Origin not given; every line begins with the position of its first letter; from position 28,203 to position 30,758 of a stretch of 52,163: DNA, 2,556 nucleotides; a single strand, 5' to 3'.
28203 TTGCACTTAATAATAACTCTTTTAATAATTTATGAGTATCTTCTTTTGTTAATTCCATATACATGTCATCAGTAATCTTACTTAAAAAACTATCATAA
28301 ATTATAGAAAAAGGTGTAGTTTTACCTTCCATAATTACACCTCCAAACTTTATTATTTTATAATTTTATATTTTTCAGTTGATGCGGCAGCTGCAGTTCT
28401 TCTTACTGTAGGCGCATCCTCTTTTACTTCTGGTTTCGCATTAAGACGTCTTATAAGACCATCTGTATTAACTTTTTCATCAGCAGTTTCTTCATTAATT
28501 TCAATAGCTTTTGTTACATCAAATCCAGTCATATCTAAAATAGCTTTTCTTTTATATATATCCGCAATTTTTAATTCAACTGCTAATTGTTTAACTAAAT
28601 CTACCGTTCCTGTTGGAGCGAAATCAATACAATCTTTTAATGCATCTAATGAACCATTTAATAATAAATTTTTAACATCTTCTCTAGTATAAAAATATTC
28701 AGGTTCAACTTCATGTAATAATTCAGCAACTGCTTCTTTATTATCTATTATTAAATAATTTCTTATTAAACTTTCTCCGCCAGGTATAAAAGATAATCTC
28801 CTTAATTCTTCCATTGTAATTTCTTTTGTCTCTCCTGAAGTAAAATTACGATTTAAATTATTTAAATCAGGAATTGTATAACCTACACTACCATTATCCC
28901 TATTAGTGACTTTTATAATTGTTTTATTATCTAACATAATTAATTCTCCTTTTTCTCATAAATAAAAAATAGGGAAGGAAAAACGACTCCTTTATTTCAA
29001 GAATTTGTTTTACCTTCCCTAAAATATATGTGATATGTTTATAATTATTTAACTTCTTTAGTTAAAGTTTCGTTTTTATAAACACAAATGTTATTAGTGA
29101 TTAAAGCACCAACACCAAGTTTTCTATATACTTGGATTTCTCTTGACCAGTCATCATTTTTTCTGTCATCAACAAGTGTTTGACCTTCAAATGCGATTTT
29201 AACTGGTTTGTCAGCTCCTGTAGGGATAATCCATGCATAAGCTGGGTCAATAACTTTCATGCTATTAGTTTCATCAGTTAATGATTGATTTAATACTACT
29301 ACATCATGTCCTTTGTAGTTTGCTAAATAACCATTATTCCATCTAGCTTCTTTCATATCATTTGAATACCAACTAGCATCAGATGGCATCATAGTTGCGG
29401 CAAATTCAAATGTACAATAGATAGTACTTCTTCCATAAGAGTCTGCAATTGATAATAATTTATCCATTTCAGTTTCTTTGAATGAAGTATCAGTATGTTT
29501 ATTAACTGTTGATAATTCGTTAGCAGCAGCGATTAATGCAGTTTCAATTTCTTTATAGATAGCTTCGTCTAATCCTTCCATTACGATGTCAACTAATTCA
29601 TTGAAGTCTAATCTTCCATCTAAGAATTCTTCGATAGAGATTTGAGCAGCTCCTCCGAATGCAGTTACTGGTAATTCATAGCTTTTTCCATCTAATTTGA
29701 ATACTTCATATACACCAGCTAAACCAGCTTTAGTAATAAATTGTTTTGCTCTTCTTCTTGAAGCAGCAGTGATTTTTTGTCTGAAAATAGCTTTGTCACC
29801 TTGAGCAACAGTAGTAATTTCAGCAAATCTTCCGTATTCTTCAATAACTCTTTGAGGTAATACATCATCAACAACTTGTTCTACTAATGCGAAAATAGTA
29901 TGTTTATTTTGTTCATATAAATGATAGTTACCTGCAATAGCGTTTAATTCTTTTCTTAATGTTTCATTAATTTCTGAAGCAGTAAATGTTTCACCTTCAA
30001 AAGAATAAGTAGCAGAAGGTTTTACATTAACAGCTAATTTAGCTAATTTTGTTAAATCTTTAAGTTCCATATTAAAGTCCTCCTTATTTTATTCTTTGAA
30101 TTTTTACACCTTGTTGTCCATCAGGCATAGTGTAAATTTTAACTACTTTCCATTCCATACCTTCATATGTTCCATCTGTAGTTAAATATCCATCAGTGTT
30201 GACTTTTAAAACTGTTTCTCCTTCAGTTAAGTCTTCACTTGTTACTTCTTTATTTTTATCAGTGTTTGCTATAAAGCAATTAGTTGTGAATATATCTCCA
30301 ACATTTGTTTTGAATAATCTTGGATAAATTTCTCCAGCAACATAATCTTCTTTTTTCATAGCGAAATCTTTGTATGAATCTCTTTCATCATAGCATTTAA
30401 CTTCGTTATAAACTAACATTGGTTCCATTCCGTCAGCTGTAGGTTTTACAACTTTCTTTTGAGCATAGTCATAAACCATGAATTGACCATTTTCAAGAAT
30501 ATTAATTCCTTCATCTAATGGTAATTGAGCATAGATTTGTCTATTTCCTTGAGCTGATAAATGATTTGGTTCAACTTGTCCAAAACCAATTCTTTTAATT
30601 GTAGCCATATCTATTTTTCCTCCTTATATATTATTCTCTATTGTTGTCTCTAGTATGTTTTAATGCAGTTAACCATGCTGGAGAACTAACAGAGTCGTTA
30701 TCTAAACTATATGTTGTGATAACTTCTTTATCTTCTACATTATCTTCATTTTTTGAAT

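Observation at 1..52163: TGA is read as a sense codon (Trp, code 4) throughout this phage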

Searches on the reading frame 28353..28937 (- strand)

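Call 75: search_protein_families(library=phrogs, max_evalue=0.001, proteins=[window:28353-28937:-])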
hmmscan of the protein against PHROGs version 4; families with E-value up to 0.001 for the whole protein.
window:28353-28937:- (194 aa): 2 families
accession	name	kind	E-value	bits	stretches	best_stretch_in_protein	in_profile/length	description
phrog_30998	-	unknown function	2.5e-11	44.4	1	3-135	18-155/224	-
phrog_5329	-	unknown function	0.00081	19.9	1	4-140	71-211/219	-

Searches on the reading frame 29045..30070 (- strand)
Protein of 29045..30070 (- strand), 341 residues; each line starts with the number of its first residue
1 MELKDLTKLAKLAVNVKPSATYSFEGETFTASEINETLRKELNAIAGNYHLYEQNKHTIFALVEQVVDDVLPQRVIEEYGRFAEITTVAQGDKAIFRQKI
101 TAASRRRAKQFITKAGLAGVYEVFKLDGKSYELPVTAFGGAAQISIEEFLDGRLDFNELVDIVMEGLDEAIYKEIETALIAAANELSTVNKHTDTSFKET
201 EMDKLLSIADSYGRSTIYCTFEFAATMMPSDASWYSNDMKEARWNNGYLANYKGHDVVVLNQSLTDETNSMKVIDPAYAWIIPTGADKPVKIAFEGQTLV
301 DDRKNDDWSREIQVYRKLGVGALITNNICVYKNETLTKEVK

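Call 9: search_protein_families(library=pfam, max_evalue=0.01, proteins=[window:29048-30070:-])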
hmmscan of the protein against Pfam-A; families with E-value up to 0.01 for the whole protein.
seq(341 aa): 1 family
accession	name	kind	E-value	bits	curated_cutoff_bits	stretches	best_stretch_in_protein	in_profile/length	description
PF25209.1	Phage_capsid_4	-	0.0099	16.6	27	0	98-333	29-262/262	Phage capsid protein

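Call 10: search_protein_families(library=phrogs, max_evalue=0.001, proteins=[window:29048-30070:-])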
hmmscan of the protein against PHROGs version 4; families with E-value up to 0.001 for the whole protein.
seq(341 aa): 2 families
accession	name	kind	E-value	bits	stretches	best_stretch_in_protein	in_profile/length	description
phrog_4088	-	unknown function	1.3e-60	206.5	1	3-333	4-331/332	-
phrog_27131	-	unknown function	2e-06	29.1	1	32-96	27-95/119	-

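Call 34: find_encoding_contigs(protein=window:29045-30070:-, flank=10000, max_places=6)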
Protein window:29045-30070:- (341 aa): no gene with exactly this product is on record in the collection.

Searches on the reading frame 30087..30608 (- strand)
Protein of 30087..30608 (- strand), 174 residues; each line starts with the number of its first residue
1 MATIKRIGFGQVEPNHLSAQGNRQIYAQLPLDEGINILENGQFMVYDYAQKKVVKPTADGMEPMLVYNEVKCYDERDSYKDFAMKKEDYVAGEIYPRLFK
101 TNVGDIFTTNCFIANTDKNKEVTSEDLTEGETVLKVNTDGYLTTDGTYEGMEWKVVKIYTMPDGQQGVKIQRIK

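Call 45: search_protein_families(library=phrogs, max_evalue=0.001, proteins=[window:30087-30608:-])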
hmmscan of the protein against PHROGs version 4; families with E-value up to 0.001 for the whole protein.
seq(174 aa): 1 family
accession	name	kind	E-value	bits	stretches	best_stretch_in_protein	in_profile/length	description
phrog_35301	-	unknown function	9.5e-16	58.9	1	4-170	6-193/205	-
